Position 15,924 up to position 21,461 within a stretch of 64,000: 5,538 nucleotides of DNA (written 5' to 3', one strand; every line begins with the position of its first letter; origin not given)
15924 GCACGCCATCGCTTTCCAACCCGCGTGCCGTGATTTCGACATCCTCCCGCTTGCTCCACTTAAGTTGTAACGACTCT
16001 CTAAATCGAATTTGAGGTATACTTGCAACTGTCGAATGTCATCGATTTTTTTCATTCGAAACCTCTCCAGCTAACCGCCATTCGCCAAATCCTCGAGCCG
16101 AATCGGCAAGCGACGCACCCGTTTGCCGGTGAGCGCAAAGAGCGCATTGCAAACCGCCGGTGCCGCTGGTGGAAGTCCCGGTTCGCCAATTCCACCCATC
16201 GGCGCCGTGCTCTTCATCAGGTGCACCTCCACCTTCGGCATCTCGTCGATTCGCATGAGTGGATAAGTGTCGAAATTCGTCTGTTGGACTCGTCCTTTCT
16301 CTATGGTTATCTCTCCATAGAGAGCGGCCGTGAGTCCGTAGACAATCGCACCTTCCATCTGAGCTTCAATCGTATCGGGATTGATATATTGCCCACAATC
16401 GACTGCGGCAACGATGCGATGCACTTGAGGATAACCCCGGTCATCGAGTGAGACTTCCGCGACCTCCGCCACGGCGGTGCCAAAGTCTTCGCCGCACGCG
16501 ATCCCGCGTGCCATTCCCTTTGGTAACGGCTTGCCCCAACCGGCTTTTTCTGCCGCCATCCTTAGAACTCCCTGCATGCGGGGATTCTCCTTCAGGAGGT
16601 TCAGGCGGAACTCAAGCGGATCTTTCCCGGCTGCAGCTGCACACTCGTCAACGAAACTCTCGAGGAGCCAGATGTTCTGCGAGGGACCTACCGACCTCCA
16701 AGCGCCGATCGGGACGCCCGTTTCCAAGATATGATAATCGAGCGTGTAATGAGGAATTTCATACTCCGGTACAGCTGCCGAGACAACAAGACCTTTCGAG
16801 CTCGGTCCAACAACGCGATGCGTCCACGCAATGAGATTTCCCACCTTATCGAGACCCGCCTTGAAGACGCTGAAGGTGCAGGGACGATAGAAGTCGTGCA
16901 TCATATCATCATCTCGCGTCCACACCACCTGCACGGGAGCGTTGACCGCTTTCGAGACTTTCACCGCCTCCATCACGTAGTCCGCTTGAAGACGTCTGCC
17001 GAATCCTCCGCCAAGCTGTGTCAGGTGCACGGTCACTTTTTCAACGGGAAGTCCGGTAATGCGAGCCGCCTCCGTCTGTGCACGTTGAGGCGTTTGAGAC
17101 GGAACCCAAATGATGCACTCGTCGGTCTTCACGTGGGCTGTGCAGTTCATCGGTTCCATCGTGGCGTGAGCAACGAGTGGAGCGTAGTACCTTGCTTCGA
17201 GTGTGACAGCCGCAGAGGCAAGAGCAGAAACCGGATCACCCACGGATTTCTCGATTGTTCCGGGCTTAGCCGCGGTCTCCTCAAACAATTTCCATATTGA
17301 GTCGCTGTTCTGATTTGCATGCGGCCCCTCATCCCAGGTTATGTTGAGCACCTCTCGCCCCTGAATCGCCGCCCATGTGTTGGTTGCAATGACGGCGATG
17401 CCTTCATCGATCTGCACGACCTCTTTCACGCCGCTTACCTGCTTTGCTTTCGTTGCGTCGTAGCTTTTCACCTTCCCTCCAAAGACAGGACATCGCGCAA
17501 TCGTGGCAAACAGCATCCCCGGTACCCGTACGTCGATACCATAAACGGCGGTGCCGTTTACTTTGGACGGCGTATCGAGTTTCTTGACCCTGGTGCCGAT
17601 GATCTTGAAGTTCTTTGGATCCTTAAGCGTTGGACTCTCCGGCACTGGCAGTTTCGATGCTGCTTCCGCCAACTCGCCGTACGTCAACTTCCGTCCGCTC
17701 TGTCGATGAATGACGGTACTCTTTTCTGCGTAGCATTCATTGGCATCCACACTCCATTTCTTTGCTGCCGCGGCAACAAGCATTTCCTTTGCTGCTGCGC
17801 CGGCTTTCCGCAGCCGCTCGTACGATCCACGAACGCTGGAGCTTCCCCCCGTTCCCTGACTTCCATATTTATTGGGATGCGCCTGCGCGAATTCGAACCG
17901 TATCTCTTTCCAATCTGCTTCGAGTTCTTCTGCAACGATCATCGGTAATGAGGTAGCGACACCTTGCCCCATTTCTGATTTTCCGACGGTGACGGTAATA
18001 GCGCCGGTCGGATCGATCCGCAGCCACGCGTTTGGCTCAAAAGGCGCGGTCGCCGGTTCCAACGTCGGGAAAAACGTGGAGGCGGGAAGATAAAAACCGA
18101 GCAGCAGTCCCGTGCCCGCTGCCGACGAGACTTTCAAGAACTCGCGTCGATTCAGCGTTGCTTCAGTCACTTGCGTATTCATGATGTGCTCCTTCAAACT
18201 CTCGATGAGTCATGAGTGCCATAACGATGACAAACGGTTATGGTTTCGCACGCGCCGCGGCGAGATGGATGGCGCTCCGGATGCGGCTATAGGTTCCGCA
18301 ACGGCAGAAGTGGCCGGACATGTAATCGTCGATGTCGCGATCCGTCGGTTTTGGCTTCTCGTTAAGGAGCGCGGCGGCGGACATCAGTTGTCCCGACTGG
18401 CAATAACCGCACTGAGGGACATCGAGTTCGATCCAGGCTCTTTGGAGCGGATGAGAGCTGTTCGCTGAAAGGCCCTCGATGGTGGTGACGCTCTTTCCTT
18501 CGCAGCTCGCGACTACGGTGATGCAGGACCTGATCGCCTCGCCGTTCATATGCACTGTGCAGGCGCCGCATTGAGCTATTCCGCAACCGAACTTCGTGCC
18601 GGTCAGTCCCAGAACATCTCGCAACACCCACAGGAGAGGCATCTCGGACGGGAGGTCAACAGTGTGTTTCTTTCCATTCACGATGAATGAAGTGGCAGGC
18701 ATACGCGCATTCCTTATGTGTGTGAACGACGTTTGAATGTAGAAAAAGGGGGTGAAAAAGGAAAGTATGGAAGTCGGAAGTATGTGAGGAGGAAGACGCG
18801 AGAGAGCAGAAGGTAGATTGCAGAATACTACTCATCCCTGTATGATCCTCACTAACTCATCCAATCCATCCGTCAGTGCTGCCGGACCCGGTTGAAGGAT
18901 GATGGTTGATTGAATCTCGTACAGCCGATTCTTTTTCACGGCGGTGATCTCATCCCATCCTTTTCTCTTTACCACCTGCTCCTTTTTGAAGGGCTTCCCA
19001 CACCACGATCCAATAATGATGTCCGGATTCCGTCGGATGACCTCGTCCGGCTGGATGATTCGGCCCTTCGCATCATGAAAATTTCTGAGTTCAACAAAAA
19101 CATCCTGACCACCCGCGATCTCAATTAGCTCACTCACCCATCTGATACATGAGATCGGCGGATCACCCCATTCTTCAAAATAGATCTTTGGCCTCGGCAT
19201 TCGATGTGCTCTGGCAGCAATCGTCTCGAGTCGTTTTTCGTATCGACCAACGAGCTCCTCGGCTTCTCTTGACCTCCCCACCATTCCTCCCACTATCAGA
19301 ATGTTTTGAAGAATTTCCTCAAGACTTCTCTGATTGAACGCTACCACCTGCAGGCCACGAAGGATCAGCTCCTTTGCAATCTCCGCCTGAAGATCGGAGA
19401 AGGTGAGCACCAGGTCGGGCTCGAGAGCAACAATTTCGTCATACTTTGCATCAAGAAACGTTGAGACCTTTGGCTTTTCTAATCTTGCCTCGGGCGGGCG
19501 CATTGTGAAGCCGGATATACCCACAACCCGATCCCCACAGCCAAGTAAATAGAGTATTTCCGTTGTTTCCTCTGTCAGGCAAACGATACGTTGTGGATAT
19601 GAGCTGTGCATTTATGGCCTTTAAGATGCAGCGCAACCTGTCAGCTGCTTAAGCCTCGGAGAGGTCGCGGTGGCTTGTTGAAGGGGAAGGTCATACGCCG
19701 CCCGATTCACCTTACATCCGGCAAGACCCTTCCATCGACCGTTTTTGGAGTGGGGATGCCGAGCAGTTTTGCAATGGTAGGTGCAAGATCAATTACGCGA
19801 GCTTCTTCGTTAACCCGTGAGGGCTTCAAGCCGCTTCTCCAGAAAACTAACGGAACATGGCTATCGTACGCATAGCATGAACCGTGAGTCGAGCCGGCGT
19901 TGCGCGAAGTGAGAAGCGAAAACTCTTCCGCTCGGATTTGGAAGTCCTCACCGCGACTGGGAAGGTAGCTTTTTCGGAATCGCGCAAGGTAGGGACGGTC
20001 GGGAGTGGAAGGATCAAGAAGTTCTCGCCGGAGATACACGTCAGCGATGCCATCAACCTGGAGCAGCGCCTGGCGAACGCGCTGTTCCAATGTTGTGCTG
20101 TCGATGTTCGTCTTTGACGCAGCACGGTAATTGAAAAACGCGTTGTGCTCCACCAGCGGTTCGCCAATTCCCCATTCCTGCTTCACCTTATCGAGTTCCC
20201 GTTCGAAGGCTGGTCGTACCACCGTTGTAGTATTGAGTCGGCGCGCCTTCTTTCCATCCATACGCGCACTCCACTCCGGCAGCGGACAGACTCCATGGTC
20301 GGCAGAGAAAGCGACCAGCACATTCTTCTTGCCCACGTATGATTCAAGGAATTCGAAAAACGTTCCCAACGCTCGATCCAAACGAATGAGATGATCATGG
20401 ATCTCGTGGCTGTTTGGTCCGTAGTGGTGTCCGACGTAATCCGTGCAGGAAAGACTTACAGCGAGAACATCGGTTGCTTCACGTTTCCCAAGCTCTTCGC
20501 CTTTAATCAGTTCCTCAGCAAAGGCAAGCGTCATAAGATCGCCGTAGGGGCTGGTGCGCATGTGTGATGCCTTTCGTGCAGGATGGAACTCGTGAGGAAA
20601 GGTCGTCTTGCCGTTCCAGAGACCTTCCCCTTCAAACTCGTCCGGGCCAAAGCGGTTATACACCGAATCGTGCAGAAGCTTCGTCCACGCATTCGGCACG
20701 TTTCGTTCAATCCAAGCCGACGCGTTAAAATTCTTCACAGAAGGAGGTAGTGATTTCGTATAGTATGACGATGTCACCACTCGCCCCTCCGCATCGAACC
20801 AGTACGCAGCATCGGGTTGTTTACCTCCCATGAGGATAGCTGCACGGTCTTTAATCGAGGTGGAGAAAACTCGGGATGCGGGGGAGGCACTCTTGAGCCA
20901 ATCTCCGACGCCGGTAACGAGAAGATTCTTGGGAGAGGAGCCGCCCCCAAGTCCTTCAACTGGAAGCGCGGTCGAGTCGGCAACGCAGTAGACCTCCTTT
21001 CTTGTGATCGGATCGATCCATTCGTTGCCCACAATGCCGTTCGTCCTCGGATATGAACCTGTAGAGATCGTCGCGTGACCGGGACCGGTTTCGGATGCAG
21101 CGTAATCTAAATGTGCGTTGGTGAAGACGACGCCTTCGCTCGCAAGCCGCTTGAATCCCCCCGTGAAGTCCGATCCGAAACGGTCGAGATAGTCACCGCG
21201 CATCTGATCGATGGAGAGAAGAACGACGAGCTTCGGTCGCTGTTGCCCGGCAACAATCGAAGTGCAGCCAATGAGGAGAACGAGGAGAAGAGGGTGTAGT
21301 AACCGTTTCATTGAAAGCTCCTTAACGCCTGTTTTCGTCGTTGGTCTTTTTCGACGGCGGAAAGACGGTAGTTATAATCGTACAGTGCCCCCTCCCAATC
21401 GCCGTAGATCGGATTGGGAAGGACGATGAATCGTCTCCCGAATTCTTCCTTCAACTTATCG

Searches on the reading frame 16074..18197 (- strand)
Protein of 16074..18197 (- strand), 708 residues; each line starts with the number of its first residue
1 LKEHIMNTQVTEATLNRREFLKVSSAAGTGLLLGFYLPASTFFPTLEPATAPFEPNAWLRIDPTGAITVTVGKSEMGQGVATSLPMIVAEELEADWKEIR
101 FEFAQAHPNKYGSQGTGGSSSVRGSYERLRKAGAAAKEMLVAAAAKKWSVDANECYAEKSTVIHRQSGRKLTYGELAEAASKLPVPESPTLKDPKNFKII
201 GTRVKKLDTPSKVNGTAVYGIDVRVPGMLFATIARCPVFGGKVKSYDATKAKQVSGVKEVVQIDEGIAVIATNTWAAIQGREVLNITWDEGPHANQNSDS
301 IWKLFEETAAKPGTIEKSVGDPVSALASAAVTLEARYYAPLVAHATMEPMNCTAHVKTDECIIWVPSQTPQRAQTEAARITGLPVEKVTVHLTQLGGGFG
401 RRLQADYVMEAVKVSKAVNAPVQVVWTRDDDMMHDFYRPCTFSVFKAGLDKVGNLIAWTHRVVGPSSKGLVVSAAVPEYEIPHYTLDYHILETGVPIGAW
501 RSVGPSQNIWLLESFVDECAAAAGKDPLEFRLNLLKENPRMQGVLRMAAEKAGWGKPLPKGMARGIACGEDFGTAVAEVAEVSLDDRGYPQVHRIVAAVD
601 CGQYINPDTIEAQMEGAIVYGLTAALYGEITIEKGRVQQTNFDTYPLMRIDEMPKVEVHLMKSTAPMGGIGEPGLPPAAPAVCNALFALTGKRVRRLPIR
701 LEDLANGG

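Call 57: search_protein_families(library=pfam, proteins=[window:16074-18197:-], max_evalue=0.00001)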
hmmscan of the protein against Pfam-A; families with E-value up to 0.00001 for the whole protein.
window:16074-18197:- (708 aa): 2 families
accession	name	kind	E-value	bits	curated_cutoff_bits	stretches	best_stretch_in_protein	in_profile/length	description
PF20256.3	MoCoBD_2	-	1.3e-37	130.3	27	2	29-203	27-186/283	Molybdopterin cofactor-binding domain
PF02738.23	MoCoBD_1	-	4.3e-37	128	27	1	316-532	11-241/244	Molybdopterin cofactor-binding domain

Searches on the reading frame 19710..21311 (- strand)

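Call 57: search_protein_families(library=pfam, proteins=[window:19710-21311:-], max_evalue=0.00001)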
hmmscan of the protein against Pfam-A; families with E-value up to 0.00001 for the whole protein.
window:19710-21311:- (534 aa): 2 families
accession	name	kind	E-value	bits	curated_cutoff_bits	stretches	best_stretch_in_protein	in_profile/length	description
PF01663.27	Phosphodiest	-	7.5e-43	147.9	23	1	29-408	1-275/342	Type I phosphodiesterase / nucleotide pyrophosphatase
PF00884.28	Sulfatase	-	1e-12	48.4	25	0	473-519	254-301/301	Sulfatase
